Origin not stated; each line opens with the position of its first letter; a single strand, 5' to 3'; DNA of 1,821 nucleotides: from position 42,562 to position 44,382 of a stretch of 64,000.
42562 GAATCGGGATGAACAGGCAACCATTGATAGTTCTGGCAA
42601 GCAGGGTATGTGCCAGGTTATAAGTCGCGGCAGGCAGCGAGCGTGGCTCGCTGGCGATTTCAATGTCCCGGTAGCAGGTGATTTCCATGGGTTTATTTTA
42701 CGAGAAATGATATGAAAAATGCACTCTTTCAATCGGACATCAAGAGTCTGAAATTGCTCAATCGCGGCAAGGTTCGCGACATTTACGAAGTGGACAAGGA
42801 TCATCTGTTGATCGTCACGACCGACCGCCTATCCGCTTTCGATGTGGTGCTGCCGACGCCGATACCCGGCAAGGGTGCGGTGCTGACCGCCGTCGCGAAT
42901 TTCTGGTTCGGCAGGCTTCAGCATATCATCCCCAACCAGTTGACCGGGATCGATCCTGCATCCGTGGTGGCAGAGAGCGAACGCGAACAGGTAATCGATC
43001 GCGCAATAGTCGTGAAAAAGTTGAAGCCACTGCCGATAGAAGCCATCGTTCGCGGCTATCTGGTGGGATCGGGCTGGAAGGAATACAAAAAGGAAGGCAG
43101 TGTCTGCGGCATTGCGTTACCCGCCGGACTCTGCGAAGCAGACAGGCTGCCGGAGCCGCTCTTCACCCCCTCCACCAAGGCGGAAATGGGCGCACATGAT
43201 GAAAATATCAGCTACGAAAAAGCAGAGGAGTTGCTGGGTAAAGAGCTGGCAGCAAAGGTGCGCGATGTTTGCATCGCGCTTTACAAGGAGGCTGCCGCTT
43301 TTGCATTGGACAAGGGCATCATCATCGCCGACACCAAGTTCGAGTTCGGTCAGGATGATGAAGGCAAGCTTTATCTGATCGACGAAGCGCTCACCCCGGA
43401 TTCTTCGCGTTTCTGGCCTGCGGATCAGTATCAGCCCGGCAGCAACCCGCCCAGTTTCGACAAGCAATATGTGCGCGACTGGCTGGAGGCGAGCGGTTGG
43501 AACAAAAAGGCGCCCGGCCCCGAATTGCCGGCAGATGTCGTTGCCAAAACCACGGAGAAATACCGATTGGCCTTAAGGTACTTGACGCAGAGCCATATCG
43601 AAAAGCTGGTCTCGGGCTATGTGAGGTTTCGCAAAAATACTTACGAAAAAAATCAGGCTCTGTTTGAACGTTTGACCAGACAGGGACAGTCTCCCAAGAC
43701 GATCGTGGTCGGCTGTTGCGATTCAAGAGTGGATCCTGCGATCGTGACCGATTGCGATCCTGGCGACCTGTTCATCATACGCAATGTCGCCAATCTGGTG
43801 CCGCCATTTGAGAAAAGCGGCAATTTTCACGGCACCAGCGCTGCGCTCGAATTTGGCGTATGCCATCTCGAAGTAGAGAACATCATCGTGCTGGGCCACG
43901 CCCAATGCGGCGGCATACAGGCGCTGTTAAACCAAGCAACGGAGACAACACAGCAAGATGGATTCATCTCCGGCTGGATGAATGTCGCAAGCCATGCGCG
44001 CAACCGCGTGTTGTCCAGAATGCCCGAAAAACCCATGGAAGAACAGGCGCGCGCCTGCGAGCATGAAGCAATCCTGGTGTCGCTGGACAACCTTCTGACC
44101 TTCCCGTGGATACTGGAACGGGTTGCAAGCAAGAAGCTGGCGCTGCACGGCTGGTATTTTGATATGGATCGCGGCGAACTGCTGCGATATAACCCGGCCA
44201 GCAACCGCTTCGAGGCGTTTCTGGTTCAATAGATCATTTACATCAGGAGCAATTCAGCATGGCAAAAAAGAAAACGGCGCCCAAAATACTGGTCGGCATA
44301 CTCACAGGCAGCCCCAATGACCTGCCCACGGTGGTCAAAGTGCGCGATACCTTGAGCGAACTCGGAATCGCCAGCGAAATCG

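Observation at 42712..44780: PurC fused in frame to a beta-carbonic anhydrase, beside purE and ~0.4 kb from the RuBisCO operon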

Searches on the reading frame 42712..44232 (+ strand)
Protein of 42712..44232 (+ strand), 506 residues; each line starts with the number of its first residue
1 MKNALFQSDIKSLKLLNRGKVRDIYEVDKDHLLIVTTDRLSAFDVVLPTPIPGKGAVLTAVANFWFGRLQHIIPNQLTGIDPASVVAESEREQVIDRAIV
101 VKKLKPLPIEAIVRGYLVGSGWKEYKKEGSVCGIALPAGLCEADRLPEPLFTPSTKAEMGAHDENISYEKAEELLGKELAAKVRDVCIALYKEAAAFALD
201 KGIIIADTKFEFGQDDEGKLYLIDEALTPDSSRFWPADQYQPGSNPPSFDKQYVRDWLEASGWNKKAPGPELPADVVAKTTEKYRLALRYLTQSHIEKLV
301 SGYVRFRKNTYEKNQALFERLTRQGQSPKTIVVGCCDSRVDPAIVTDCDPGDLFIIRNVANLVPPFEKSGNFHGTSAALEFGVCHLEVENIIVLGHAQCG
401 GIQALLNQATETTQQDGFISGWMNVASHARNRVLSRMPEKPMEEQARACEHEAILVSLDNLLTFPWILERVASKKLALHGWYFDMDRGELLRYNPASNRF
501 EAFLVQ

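Call 3: search_protein_families(library=pfam, proteins=[window:42712-44232:+])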
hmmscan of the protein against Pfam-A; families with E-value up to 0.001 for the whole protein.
window:42712-44232:+ (506 aa): 2 families
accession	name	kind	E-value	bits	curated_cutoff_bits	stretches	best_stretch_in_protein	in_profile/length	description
PF01259.24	SAICAR_synt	-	1.5e-74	251.1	20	1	16-268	2-231/233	SAICAR synthetase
PF00484.24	Pro_CA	-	1.2e-46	159.3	25.7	1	331-490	2-156/156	Carbonic anhydrase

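Call 4: search_protein_families(library=ncbifam, proteins=[window:42712-44232:+])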
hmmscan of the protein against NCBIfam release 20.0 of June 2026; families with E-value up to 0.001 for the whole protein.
window:42712-44232:+ (506 aa): 9 families
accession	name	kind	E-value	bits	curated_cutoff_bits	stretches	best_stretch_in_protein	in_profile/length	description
NF010568.0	PRK13961.1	equivalog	1.1e-140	468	251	1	3-295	3-295/297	phosphoribosylaminoimidazolesuccinocarboxamide synthase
TIGR00081.1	purC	equivalog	5.7e-82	275.3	189.9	1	16-295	8-273/279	phosphoribosylaminoimidazolesuccinocarboxamide synthase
NF009251.0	PRK12607.1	equivalog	3.5e-77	259.4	371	1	6-295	9-291/315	phosphoribosylaminoimidazolesuccinocarboxamide synthase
NF010564.0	PRK13959.1-1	subfamily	6.7e-30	104.2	459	1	14-266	2-253/294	phosphoribosylaminoimidazolesuccinocarboxamide synthase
NF010567.0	PRK13960.1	equivalog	3.7e-28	98.4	581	1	25-244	47-280/367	phosphoribosylaminoimidazolesuccinocarboxamide synthase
TIGR02735.1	purC_vibrio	equivalog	8e-28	97.3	394.2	1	25-243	46-278/365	phosphoribosylaminoimidazolesuccinocarboxamide synthase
NF007756.0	PRK10437.1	equivalog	3.1e-21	75.9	251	1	295-491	3-189/220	carbonate dehydratase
NF011765.0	PRK15219.1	subfamily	1.2e-10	41.2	221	1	293-409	54-163/245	carbonic anhydrase family protein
NF010566.0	PRK13959.1-4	equivalog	8.6e-05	21.8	546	0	118-265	134-277/339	phosphoribosylaminoimidazolesuccinocarboxamide synthase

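Call 5: find_homologous_proteins(query=window:42712-44229:+, max_evalue=1e-10)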
Query window:42712-44229:+ (506 aa): 8000 proteins with E <= 1e-10 among 8000 candidates; the best 120 are listed.
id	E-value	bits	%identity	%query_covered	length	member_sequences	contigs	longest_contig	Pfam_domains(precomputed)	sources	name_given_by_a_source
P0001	0.0e+0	1158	100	100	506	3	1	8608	PF01259.25,PF00484.25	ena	-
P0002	0.0e+0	1105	95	100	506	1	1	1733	PF01259.25,PF00484.25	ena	-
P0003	0.0e+0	1076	92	100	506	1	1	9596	PF01259.25,PF00484.25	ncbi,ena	-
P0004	0.0e+0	1053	90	100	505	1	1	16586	PF01259.25,PF00484.25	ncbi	-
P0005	1.1e-295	999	86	99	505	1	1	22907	PF01259.25,PF00484.25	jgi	jgi:phosphoribosylaminoimidazole-succinocarboxamide synthase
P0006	5.0e-292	987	85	100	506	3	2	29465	PF01259.25,PF00484.25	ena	-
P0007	3.0e-290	981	85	99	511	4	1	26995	PF01259.25,PF00484.25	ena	-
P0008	5.6e-289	977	84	100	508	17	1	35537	PF01259.25,PF00484.25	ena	-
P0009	1.6e-286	969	83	100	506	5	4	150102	PF01259.25,PF00484.25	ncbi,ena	-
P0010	4.5e-284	961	83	99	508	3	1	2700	PF01259.25,PF00484.25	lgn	-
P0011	5.1e-284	961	83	99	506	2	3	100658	PF01259.25,PF00484.25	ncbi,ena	-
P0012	4.4e-277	938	82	99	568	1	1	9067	PF01259.25,PF00484.25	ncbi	-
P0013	1.5e-274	929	82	99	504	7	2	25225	PF01259.25,PF00484.25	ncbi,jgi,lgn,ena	jgi:phosphoribosylaminoimidazole-succinocarboxamide synthase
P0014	9.5e-274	927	79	99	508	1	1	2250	PF01259.25,PF00484.25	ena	-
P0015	2.6e-272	922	80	99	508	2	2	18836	PF01259.25,PF00484.25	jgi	jgi:phosphoribosylaminoimidazole-succinocarboxamide synthase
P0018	2.0e-267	906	79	99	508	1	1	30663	PF01259.25,PF00484.25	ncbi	-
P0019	2.3e-266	902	78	100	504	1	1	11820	PF01259.25,PF00484.25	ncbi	-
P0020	8.6e-265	897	78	99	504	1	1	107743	PF01259.25,PF00484.25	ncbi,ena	-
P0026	1.2e-219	748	67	99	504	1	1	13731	PF01259.25,PF00484.25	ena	-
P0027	9.1e-202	689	82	72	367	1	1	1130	PF01259.25,PF00484.25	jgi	jgi:carbonic anhydrase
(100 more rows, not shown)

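Call 8: list_cluster_members(proteins=[P0003, P0004, P0009, P0011, P0012, P0013, P0018, P0019, P0020, P0026])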
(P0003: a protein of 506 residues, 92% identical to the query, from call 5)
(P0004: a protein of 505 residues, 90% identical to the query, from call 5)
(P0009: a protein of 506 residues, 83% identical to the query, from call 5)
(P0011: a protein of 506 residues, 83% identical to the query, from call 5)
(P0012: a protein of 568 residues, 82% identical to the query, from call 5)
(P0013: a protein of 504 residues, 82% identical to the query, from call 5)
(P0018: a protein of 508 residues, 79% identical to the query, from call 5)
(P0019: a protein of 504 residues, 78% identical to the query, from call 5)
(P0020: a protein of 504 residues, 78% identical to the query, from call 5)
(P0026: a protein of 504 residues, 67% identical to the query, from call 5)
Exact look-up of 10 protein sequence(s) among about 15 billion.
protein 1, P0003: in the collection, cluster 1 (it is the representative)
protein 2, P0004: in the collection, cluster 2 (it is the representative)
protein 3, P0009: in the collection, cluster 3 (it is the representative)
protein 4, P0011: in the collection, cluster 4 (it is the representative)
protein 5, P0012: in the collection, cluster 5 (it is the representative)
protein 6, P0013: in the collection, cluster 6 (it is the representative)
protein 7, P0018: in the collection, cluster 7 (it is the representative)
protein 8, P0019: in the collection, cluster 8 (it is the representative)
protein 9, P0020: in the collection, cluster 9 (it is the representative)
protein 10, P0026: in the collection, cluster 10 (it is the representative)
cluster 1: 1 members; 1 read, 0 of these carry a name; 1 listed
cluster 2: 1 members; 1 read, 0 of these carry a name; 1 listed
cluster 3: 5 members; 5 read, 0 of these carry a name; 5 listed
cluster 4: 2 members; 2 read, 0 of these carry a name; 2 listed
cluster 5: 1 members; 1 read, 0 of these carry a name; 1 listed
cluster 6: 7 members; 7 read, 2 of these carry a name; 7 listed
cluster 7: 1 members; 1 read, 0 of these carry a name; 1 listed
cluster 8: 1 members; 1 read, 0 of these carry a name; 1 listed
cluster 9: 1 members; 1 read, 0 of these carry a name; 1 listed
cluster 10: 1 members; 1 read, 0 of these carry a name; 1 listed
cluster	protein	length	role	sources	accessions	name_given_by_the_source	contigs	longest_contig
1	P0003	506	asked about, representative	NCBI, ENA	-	-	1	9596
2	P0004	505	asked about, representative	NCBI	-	-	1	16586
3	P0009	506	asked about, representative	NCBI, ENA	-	-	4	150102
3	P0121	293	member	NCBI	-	-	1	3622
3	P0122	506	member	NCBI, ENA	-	-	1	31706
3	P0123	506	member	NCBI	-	-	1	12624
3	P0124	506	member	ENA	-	-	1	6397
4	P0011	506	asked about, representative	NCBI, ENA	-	-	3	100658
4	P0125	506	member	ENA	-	-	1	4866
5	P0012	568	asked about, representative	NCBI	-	-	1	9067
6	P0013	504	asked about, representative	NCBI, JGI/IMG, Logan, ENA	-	phosphoribosylaminoimidazole-succinocarboxamide synthase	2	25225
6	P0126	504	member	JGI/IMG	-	phosphoribosylaminoimidazole-succinocarboxamide synthase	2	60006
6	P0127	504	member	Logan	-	-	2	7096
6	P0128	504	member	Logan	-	-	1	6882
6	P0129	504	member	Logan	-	-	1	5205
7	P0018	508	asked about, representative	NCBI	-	-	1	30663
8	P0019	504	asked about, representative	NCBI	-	-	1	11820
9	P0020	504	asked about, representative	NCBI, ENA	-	-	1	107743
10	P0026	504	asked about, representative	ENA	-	-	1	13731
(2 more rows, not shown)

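Call 26: find_encoding_contigs(protein=P0026, flank=8000, max_places=3)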
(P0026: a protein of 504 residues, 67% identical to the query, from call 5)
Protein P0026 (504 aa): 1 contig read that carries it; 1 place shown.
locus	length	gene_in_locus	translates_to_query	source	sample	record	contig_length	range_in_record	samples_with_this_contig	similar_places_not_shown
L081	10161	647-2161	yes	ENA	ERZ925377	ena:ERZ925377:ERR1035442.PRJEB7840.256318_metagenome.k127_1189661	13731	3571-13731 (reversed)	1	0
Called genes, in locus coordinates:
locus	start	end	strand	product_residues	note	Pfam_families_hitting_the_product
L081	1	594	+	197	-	?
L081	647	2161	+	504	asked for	PF01259:SAICAR_synt, PF00484:Pro_CA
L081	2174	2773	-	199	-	PF13511:DUF4124 (faint)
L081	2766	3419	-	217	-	PF00156:Pribosyltran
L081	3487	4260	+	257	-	PF03372:Exo_endo_phos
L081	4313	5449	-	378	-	PF00437:T2SSE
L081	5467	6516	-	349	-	PF00437:T2SSE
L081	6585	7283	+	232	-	PF01168:Ala_racemase_N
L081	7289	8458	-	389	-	PF00155:Aminotran_1_2, PF12897:Asp_aminotransf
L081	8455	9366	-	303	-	PF00892:EamA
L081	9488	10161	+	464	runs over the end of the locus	PF00392:GntR, PF00155:Aminotran_1_2, PF12897:Asp_aminotransf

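Call 27: find_encoding_contigs(protein=P0001, flank=6000, max_places=4)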
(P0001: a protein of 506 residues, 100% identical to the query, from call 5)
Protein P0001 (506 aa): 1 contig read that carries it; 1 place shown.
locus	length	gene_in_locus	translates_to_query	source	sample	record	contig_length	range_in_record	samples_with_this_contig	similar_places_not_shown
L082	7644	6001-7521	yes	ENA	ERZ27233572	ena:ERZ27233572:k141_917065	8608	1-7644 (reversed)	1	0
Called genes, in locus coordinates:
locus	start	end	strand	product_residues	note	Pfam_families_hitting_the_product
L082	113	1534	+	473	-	PF02788:RuBisCO_large_N, PF00016:RuBisCO_large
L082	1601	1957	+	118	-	PF00101:RuBisCO_small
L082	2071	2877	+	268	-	PF07728:AAA_5, PF08406:CbbQ_C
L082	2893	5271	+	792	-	PF00092:VWA (weak)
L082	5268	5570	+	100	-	-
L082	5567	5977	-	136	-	-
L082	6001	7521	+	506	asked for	PF01259:SAICAR_synt, PF00484:Pro_CA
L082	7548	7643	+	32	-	?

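Call 36: search_protein_representatives(protein=window:42712-44229:+)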
Query: 506 residues. Proteins with E-value up to 0.001 (for the whole library): 23730; up to 1e-10: 11819; up to 1e-30: 2835. The best 150 are listed.
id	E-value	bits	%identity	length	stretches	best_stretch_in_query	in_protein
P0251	8.6e-150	516.2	58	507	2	10-264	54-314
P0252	5.8e-129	447.5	70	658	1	4-289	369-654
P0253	2.1e-124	432.5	57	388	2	80-296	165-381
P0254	4.1e-122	424.9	65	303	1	3-294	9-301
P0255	5.3e-110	385.0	60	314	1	3-292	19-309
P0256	5.6e-109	381.6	62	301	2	125-282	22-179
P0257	1.5e-105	370.3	60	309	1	5-292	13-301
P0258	1.9e-97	343.6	54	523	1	3-291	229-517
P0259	8.1e-96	338.2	47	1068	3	17-241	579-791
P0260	8.8e-96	338.1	53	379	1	6-294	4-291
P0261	2.3e-94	333.4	53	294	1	5-293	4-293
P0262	6.2e-93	328.7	56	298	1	13-297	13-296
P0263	1.0e-92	328.0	54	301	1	1-293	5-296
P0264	2.0e-92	327.0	56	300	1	4-291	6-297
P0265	4.3e-92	325.9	56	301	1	13-291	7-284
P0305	6.3e-81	289.1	52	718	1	12-293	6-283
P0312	2.1e-79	284.1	49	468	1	5-295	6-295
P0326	1.7e-77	277.8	52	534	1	12-292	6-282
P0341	1.1e-75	271.8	46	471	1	11-294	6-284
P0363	2.6e-73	263.9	51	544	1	17-292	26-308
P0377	3.2e-72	260.4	48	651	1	12-294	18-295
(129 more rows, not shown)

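Call 37: search_protein_families(library=pfam, proteins=[P0251, P0253, P0305, P0312, P0326, P0341, P0363, P0377, P0252, P0258], max_evalue=0.001)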
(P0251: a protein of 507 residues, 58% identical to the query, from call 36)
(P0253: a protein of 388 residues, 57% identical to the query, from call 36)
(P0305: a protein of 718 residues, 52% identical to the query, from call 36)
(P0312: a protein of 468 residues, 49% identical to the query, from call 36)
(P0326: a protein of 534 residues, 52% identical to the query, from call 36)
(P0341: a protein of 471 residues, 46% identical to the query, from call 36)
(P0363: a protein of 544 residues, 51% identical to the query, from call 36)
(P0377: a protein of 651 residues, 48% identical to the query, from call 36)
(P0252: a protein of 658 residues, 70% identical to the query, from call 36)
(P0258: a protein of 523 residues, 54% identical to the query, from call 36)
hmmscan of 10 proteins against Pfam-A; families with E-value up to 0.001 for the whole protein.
P0251 (507 aa): 1 family
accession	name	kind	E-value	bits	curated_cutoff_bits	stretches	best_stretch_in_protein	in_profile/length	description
PF01259.24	SAICAR_synt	-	6.7e-124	412.6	20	2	60-311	2-222/233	SAICAR synthetase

P0253 (388 aa): 1 family
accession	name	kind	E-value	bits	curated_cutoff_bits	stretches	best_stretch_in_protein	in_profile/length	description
PF01259.24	SAICAR_synt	-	1.9e-98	329.3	20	2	181-348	69-223/233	SAICAR synthetase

P0305 (718 aa): 2 families
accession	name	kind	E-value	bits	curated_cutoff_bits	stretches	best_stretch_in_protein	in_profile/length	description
PF01259.24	SAICAR_synt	-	2e-74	250.7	20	1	10-255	2-230/233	SAICAR synthetase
PF02700.19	PurS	-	1.1e-19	70.9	22.2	1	311-383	3-76/77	Phosphoribosylformylglycinamidine (FGAM) synthase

P0312 (468 aa): 2 families
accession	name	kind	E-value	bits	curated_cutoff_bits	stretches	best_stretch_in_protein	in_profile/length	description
PF01259.24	SAICAR_synt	-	4.7e-71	239.7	20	1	17-267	2-230/233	SAICAR synthetase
PF00731.26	AIRC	-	1.8e-56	190.2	30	1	306-454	1-147/148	AIR carboxylase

P0326 (534 aa): 2 families
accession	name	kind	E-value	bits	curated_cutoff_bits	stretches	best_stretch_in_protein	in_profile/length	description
PF01259.24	SAICAR_synt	-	3.4e-75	253.2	20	1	10-255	2-230/233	SAICAR synthetase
PF02700.19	PurS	-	2.8e-20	72.7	22.2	1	314-386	3-76/77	Phosphoribosylformylglycinamidine (FGAM) synthase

P0341 (471 aa): 2 families
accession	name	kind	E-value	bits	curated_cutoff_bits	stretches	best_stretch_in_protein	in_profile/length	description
PF01259.24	SAICAR_synt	-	1.7e-71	241.1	20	1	11-252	2-227/233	SAICAR synthetase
PF02700.19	PurS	-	2.1e-16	60.3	22.2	1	335-407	3-76/77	Phosphoribosylformylglycinamidine (FGAM) synthase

P0363 (544 aa): 2 families
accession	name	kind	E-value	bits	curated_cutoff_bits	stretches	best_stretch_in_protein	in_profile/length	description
PF01259.24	SAICAR_synt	-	1.9e-70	237.7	20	1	27-284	4-231/233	SAICAR synthetase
PF00731.26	AIRC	-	4.2e-55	185.8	30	1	369-517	2-146/148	AIR carboxylase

P0377 (651 aa): 2 families
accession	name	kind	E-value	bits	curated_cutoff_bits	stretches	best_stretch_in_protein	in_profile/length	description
PF01259.24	SAICAR_synt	-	2.4e-68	230.8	20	1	22-262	2-226/233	SAICAR synthetase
PF02700.19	PurS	-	2.7e-10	40.7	22.2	1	523-596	2-76/77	Phosphoribosylformylglycinamidine (FGAM) synthase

P0252 (658 aa): 2 families
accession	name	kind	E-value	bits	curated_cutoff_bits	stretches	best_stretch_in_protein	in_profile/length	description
PF01259.24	SAICAR_synt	-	1.1e-73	248.3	20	1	381-632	2-230/233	SAICAR synthetase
PF01594.21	AI-2E_transport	-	2.4e-57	195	34.3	1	13-335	2-321/327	AI-2E family transporter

P0258 (523 aa): 2 families
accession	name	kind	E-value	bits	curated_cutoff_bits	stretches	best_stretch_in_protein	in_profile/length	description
PF01259.24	SAICAR_synt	-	7.5e-75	252.1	20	1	242-492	2-229/233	SAICAR synthetase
PF00731.26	AIRC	-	7.3e-56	188.3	30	1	67-212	2-147/148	AIR carboxylase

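Call 51: predict_structure(alignment_id=A2)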
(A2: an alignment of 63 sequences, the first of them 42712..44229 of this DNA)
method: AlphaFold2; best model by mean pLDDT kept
length: 506 residues; sequences in the alignment: 63
mean_pLDDT: 59.9   pTM: 0.42
mean pLDDT of the five models: 59.9, 59.0, 53.8, 50.9, 49.7
residues with pLDDT >= 90: 52; 70-90: 122; 50-70: 135; < 50: 197
segments of 3 or more residues with pLDDT < 50: 1-8, 17-24, 31-55, 77-80, 98-102, 115-126, 129-148, 156-163, 199-206, 226-259, 262-272, 275-307, 338-348, 411-414
pLDDT, mean of each block of 10 residues (from residue 1): 36 53 50 34 27 49 64 62 58 53 64 47 47 37 44 49 59 83 81 60 51 80 51 32 34 41 44 46 36 34 45 61 65 64 45 65 72 71 83 83 72 52 80 90 90 92 93 93 75 90 68
secondary structure, 60 per line:
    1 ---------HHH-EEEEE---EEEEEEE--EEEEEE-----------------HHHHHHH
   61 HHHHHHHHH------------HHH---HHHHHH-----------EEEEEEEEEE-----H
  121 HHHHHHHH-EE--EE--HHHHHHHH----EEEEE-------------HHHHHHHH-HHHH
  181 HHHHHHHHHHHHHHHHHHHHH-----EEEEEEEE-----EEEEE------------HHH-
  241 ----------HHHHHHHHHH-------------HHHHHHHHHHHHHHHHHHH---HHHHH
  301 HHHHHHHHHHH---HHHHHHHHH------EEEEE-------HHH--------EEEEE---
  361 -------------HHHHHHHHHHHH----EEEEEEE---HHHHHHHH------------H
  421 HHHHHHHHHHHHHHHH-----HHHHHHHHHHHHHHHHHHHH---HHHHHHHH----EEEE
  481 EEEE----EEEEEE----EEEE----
elements in order: E14-18 E22-28 E31-36 H54-69 H88-93 E105-114 H120-128 H138-145 E150-154 H168-175 H177-201 E207-214 E220-224 H251-260 H274-292 H296-311 H315-323 E330-334 E353-357 H374-385 E390-396 H400-407 H420-436 H442-461 H465-472 E477-484 E489-494 E499-502
